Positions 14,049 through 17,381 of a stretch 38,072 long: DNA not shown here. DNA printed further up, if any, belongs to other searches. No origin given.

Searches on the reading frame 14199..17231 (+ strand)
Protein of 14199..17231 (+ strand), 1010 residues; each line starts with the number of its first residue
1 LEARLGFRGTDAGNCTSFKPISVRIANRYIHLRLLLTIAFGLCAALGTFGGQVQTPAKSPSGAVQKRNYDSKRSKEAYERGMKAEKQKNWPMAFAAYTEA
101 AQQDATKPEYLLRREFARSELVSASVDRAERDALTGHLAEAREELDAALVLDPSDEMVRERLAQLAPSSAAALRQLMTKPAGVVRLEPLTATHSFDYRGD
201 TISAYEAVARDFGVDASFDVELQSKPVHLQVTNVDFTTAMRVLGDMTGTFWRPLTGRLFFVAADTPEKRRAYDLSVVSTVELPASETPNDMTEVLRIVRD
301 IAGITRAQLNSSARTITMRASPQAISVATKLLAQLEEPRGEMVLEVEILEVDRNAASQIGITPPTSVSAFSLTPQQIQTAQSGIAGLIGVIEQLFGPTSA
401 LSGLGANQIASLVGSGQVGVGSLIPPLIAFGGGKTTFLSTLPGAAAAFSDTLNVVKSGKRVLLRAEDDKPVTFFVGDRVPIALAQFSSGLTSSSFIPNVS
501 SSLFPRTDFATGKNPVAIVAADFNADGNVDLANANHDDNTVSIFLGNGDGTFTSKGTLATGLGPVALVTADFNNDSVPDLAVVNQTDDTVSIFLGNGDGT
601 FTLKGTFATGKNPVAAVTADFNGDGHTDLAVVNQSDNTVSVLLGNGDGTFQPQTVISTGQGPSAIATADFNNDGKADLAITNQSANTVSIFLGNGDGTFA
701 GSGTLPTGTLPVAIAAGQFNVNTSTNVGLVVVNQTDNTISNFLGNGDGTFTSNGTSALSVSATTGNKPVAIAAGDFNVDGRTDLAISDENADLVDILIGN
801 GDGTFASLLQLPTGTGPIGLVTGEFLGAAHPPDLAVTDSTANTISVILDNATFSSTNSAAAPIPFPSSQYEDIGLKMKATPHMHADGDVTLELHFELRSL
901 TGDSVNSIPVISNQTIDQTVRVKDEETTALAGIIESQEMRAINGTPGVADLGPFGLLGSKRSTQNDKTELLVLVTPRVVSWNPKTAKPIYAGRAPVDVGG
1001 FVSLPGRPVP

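Call 59: search_protein_families(library=pfam, proteins=[window:14199-17231:+], max_evalue=0.00001)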
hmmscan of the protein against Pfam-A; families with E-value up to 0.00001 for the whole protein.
window:14199-17231:+ (1010 aa): 3 families
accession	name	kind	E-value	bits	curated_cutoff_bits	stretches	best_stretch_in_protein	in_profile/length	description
PF13517.12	FG-GAP_3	-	4.1e-46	155.8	26.9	5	620-679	1-60/61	FG-GAP-like repeat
PF00263.26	Secretin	-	2.4e-24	86.3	27.5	1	856-979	44-168/169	Bacterial type II and III secretion system protein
PF01839.29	FG-GAP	-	3.8e-15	55.8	22.1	1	662-690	2-36/37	FG-GAP repeat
